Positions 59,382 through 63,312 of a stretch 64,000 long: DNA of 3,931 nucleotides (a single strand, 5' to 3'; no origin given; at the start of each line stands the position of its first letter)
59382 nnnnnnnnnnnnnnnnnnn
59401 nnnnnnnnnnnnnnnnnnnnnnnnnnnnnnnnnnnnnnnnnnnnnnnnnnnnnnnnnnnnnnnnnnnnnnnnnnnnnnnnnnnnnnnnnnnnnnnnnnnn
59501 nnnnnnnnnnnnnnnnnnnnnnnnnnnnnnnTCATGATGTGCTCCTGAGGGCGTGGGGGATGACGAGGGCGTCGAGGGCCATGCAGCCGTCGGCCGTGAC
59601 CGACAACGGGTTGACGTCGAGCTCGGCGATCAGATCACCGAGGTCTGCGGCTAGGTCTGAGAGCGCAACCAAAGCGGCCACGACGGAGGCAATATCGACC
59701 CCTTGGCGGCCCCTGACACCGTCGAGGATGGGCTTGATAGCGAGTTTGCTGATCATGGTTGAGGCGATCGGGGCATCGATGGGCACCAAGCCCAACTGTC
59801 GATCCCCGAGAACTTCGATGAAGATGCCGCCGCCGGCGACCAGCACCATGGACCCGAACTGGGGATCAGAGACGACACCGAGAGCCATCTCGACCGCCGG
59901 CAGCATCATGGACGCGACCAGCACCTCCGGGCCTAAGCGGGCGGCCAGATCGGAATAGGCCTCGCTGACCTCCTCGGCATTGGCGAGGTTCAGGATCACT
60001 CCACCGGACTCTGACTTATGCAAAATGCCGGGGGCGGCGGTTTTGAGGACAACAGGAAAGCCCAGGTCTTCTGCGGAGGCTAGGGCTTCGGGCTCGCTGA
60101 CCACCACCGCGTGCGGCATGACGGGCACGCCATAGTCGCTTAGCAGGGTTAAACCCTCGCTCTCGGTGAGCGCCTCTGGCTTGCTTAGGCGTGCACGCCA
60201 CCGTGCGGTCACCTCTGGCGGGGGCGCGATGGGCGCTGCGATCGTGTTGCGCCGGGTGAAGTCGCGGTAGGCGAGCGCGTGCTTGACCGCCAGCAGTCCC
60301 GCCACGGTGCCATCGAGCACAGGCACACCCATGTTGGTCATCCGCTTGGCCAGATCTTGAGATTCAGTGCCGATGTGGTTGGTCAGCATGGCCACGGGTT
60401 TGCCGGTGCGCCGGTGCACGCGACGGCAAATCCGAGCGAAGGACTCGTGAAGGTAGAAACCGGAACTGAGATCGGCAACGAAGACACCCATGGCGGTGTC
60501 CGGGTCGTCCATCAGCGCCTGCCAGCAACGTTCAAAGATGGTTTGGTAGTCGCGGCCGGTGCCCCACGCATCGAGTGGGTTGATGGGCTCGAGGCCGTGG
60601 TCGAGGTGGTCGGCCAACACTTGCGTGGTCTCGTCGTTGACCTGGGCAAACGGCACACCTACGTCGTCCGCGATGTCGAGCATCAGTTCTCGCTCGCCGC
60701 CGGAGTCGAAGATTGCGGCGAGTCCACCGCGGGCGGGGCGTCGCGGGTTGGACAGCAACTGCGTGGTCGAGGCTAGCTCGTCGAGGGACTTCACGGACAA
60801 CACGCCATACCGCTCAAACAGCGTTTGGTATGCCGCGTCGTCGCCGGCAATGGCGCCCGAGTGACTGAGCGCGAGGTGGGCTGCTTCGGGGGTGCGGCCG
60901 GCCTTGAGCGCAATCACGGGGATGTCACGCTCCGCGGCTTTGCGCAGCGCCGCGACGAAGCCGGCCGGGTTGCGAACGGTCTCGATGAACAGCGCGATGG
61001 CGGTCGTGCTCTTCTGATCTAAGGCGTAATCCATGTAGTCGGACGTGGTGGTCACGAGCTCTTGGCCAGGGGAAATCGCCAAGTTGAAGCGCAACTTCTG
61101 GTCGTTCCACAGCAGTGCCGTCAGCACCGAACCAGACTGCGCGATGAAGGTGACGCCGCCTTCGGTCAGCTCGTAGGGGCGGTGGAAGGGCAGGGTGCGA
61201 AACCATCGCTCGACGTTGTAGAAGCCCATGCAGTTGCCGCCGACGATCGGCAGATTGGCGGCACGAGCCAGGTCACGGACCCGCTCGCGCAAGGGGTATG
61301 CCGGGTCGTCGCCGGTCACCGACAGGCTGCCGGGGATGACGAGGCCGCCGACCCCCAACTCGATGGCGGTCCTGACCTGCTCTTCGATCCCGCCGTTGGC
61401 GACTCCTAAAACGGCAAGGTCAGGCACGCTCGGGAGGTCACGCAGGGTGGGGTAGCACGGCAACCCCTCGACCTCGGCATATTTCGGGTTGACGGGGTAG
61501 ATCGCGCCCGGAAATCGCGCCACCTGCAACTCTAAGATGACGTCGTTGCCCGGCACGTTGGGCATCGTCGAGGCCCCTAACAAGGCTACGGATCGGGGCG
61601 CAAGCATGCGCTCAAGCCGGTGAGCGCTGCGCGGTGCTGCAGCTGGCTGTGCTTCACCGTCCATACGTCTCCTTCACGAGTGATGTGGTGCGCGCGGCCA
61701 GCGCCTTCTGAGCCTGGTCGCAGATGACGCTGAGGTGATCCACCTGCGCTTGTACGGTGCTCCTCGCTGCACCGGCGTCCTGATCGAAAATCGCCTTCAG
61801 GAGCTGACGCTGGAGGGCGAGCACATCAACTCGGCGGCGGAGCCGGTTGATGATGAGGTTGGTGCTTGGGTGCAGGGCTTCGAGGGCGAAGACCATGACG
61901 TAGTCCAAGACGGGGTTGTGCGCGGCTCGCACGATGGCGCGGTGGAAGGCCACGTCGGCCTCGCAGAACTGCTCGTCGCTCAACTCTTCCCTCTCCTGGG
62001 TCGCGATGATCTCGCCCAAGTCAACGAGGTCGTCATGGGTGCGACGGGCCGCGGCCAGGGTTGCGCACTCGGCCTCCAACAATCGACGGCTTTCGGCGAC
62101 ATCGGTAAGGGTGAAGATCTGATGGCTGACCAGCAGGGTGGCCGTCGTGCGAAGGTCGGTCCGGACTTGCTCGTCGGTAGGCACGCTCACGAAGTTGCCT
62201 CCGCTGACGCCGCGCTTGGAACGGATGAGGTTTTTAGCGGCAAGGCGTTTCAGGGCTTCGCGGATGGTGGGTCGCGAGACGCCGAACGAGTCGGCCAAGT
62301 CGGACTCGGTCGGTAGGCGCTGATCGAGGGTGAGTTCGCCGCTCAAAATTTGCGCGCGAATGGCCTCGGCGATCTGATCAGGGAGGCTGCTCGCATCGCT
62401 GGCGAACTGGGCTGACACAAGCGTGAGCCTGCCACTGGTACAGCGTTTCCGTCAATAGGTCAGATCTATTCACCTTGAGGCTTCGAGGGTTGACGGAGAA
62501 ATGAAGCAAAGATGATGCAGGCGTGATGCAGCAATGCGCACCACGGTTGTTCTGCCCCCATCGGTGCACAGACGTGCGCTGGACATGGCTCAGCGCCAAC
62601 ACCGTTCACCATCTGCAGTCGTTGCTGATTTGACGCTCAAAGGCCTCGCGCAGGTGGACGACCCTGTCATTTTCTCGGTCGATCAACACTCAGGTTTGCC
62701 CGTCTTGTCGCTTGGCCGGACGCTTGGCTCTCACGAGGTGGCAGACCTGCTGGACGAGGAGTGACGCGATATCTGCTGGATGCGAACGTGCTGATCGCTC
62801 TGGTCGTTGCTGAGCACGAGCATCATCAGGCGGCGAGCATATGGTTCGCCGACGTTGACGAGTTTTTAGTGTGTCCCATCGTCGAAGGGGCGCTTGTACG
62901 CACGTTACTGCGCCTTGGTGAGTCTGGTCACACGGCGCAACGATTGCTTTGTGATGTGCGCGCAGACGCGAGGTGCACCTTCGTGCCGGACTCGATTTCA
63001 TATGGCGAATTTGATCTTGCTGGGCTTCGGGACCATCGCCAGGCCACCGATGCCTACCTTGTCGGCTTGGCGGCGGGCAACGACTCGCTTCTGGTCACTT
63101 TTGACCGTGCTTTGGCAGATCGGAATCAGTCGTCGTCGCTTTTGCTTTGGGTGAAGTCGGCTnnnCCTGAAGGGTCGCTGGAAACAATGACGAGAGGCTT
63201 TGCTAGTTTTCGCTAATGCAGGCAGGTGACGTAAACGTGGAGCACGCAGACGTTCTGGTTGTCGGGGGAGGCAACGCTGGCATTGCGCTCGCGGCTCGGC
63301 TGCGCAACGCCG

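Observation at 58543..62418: Candidate actinobacterial DMSP/acrylate catabolic operon: DmdR-like regulator, DddX-like ACD enzyme, AcuI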

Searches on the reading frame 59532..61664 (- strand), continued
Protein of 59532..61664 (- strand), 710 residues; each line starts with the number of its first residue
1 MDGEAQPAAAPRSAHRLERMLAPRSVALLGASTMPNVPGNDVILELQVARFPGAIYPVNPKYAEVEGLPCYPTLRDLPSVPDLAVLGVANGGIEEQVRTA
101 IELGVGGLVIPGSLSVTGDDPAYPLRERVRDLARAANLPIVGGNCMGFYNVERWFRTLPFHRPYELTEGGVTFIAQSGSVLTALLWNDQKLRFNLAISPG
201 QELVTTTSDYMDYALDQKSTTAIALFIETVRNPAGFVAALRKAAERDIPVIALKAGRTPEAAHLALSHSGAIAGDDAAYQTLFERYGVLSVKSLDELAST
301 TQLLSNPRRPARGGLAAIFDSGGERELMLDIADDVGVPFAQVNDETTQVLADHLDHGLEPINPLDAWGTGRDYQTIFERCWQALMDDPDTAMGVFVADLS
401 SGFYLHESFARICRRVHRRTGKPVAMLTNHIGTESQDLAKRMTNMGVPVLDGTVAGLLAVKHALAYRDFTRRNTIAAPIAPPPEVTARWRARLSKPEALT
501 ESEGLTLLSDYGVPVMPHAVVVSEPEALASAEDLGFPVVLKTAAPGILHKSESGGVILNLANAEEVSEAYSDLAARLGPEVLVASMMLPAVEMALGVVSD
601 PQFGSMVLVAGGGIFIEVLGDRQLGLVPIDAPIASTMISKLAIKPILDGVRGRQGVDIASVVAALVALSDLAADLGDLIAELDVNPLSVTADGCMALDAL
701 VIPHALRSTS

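Call 77: fold_search(model_id=the predicted structure, library=pdb)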
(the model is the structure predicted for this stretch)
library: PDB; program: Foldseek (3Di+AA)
matches with E <= 10: 1616; with E <= 0.001: 294
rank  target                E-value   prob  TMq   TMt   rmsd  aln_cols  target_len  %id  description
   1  7cm9_D                3.4e-53  1.00  0.81  0.83   5.1       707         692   28  DMSP lyase DddX (released 2021-05-19)
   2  7cm9_A                7.6e-52  1.00  0.79  0.81   5.4       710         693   27  DMSP lyase DddX (released 2021-05-19)
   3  9it0_A                2.8e-47  1.00  0.80  0.65   4.6       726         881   26  Liganded-state E.coli PatZ (released 2025-06-04)
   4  9isq_A                5.4e-46  1.00  0.79  0.65   4.6       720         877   26  Apo-state E.coli PatZ (released 2025-06-04)
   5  8wzu_B                8.9e-46  1.00  0.78  0.88   3.5       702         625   20  4-hydroxybutyryl-CoA Synthetase (ADP-forming) from Nitrosopumilus maritimus. (released 2024-06-12)
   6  8wzu_A                3.4e-45  1.00  0.76  0.86   3.9       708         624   20  4-hydroxybutyryl-CoA Synthetase (ADP-forming) from Nitrosopumilus maritimus. (released 2024-06-12)
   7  9y43_B                2.2e-30  1.00  0.58  0.58   3.7       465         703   23  3-hydroxypropionyl-CoA Synthetase (ADP-forming) from Nitrosopumilus maritimus. (released 2025-10-01)
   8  9y43_A                4.0e-30  1.00  0.58  0.59   3.7       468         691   22  3-hydroxypropionyl-CoA Synthetase (ADP-forming) from Nitrosopumilus maritimus. (released 2025-10-01)
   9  4ybz_C                6.2e-30  1.00  0.56  0.85   3.6       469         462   23  Ca. Korarchaeum cryptofilum dinucleotide forming Acetyl-coenzyme A synthetase 1 in complex with ADP and with phosphory (released 2016-01-27)
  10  4xyl_A                3.3e-29  1.00  0.56  0.83   3.7       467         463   23  Ca. Korarchaeum cryptofilum ACD1 in complex with coenzyme A (released 2016-01-27)
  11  4yaj_C                3.5e-29  1.00  0.56  0.85   3.7       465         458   23  Ca. Korarchaeum cryptofilum dinucleotide forming Acetyl-coenzyme A synthetase 1 (apo form) (released 2016-01-27)
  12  4xym_C                4.8e-29  1.00  0.56  0.85   3.6       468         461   24  Ca. Korarchaeum cryptofilum dinucleotide forming Acetyl-coenzyme A synthetase 1 in complex with coenzyme A, Ca-AMPCP a (released 2016-01-27)
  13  2csu_A                1.5e-28  1.00  0.54  0.86   3.5       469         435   24  Crystal structure of PH0766 from Pyrococcus horikoshii OT3 (released 2006-08-01)
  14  4xz3_C                1.8e-28  1.00  0.54  0.81   5.1       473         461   23  Ca. Korarchaeum cryptofilum dinucleotide forming Acetyl-coenzyme A synthetase 1 (Se-Met derivative) in complex with co (released 2016-01-27)
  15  4xym_A                3.7e-28  1.00  0.56  0.84   3.6       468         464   24  Ca. Korarchaeum cryptofilum dinucleotide forming Acetyl-coenzyme A synthetase 1 in complex with coenzyme A, Ca-AMPCP a (released 2016-01-27)
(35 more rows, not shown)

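Call 78: search_dna_similar(query=window:59532-61664:-, collection=plasmids, mode=protein, max_evalue=1e-80, max_rows=30)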
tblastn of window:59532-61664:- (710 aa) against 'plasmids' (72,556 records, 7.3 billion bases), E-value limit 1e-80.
Records with a match: 6; places in all: 6; records where one place covers at least 80% of the query: 6.
Best place of each record, by identity: <60% 6.
By first word of the organism name: Shinella 2; Paracoccaceae 1; Ruegeria 1; Leisingera 1; Ensifer 1.
By predicted mobility (MOB-suite, as given by PLSDB): non-mobilizable 4; conjugative 2.
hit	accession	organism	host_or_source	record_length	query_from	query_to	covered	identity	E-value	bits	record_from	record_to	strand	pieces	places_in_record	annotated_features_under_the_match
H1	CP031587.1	Paracoccaceae bacterium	Isolate culture,marine surface water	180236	17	705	97%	41.7%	6e-146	478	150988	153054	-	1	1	acetyl coenzyme A synthetase (ADP forming), alpha domain protein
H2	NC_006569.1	Ruegeria pomeroyi DSS-3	-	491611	23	704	96%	39.3%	2e-126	421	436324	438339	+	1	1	acetate--CoA ligase family protein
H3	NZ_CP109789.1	Leisingera thetidis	-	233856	17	701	96%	37.4%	2e-125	419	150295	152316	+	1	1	acetate--CoA ligase family protein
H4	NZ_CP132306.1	Shinella sumterensis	Homo sapiens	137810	14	702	97%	36.9%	1e-120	405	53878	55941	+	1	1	acetate--CoA ligase family protein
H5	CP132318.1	Shinella sumterensis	Homo sapiens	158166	14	702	97%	36.9%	1e-120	405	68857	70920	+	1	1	acetate--CoA ligase family protein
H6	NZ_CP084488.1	Ensifer adhaerens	cellculture,soil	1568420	17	701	96%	34.8%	2e-91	319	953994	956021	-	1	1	none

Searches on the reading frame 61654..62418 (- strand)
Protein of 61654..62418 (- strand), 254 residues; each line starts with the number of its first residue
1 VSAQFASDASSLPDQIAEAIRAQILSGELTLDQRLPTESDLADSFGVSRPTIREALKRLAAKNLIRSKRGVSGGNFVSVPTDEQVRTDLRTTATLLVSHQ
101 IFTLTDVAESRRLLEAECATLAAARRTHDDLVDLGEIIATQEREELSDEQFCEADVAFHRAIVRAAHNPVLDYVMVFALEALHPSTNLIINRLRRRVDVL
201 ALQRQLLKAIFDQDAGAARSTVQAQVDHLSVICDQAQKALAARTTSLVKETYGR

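Call 3: search_protein_families(library=pfam, proteins=[window:61654-62418:-], max_evalue=0.01)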
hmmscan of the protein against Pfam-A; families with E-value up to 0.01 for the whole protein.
window:61654-62418:- (254 aa): 11 families
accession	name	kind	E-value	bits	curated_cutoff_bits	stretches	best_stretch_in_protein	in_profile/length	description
PF00392.27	GntR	-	1e-20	73.6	27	1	14-71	3-60/64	Bacterial regulatory proteins, gntR family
PF07729.17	FCD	-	1.1e-17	65.1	24.3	1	106-224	1-121/125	FCD domain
PF02082.26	Rrf2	-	6.3e-06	26.8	30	1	33-77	21-65/132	Iron-dependent Transcriptional regulator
PF13545.12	HTH_Crp_2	-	2.6e-05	24.5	27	1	37-69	24-56/70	Crp-like helix-turn-helix domain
PF01047.28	MarR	-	0.00028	21.1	24.6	1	37-69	19-51/59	MarR family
PF08279.18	HTH_11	-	0.00056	20.2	25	1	39-71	19-52/55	HTH domain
PF13412.12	HTH_24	-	0.00076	19.5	21.9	1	39-66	21-48/48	Winged helix-turn-helix DNA-binding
PF14502.12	HTH_41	-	0.001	18.9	25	1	33-69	4-41/48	Helix-turn-helix domain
PF12802.13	MarR_2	-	0.0013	19.3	27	1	39-68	24-53/61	MarR family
PF01978.25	TrmB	-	0.005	17.1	25.6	0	37-69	24-56/68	Sugar-specific transcriptional regulator TrmB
PF13730.12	HTH_36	-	0.007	16.6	25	0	39-65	29-55/55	Helix-turn-helix domain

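Call 4: search_protein_families(library=ncbifam, proteins=[window:61654-62418:-], max_evalue=0.01)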
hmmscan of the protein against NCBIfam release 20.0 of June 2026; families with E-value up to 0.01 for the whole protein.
window:61654-62418:- (254 aa): 35 families (the best 25 are shown)
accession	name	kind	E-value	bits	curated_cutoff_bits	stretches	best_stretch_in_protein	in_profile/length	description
NF003011.0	PRK03837.1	subfamily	1.6e-29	103.3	260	1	12-229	14-229/241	transcriptional regulator NanR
NF007741.0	PRK10421.1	equivalog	5e-29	101.5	311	1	11-235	7-235/262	transcriptional regulator LldR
NF007442.0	PRK09990.1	equivalog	1.3e-25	90.3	301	1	9-223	8-214/256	transcriptional regulator GlcC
NF007001.0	PRK09464.1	equivalog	7e-25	88.1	330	1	11-232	10-228/254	pyruvate dehydrogenase complex transcriptional repressor PdhR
NF007588.0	PRK10225.1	equivalog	1.6e-15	57.1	442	1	15-222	13-220/257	Uxu operon transcriptional regulator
NF052290.2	MocR_like_YczR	exception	3.4e-14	52.4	487.4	1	14-127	22-118/458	MocR-like transcription factor YczR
TIGR02018.2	his_ut_repres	equivalog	5e-14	52.2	220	1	15-90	3-76/226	histidine utilization transcriptional repressor HutC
TIGR02325.1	C_P_lyase_phnF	equivalog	6.5e-14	52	156.8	1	14-98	11-94/238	phosphonate metabolism transcriptional regulator PhnF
NF007292.0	PRK09764.1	equivalog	7.9e-13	48.1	281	1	14-88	8-77/240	GntR family transcriptional regulator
NF008571.0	PRK11523.1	equivalog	8.4e-13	48.3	396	1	9-202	6-188/258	transcriptional regulator ExuR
NF052441.1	TransRegRv0792c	equivalog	3.8e-12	46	400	1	14-110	19-113/260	Rv0792c family HTH-type transcriptional regulator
NF052282.1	PLP_TF_PdxR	equivalog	7.4e-12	45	320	1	11-82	1-70/448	MocR-like pyridoxine biosynthesis transcription factor PdxR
NF041547.1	GntR_LSA1692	equivalog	1.4e-11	44.4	275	1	14-70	4-60/233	GntR family transcriptional regulator, LSA1692 subfamily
TIGR03338.1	phnR_burk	equivalog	1.2e-09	38.1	271.5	1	9-227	9-207/212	phosphonate utilization associated transcriptional regulator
NF052286.1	ecto_TF_EhuR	exception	3e-09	36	480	1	15-122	15-121/458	MocR-like ectoine utilization transcription factor EhuR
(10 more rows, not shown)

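Call 7: search_solved_structures(query=window:61654-62418:-, max_evalue=0.00001)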
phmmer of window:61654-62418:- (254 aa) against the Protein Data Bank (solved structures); distinct sequences matched with E-value up to 0.00001: 15.
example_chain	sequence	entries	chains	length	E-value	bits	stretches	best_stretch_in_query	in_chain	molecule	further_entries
9jpj_C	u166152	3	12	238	1.6e-16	64.1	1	8-214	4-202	Pyruvate dehydrogenase complex repressor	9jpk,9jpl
7c7e_A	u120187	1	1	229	2.1e-16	63.7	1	13-185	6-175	Putative DNA-binding transcriptional regulator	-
6az6_A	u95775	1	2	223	1e-15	61.4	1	11-222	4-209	GntR family transcriptional regulator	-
2di3_A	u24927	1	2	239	1.3e-12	51.3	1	16-182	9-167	Bacterial regulatory proteins, GntR family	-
6on4_A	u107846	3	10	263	1.8e-10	44.3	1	12-224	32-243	HTH-type transcriptional repressor NanR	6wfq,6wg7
4u0v_A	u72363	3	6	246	1.8e-09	41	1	14-90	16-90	HTH-type transcriptional repressor YvoA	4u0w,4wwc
2wv0_A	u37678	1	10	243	1.8e-09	41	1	14-90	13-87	HTH-TYPE TRANSCRIPTIONAL REPRESSOR YVOA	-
5kvr_A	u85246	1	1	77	2.1e-09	40.8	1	11-77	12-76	Pyruvate dehydrogenase complex repressor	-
4u0y_A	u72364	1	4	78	1.9e-08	37.7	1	14-77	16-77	HTH-type transcriptional repressor YvoA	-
4egy_A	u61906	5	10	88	3.3e-08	36.9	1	15-77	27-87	Arabinose metabolism transcriptional repressor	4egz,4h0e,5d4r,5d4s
7xp0_A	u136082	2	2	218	7.3e-08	35.8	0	11-65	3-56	Probable transcriptional regulator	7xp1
9wfi_A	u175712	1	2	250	2.3e-07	34.1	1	8-175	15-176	Uncharacterized HTH-type transcriptional regulator Rv0494,Fatty acid metabolism regulator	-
9vkn_A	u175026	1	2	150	1.3e-06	31.6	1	104-214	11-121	Pyruvate dehydrogenase complex repressor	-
7u5q_A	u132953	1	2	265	3.4e-06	30.3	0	103-233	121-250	Transcriptional regulator, GntR family protein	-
8pqm_A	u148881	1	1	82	4.5e-06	29.9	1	11-71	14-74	FadR family transcriptional regulator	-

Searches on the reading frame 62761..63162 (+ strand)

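Call 93: search_protein_families(library=pfam, proteins=[window:62761-63162:+], max_evalue=0.001)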
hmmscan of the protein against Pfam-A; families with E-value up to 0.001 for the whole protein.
window:62761-63162:+ (134 aa): 1 family
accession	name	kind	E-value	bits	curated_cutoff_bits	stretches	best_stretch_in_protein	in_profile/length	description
PF01850.27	PIN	-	1.1e-09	39.4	23.6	1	4-120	1-116/120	PIN domain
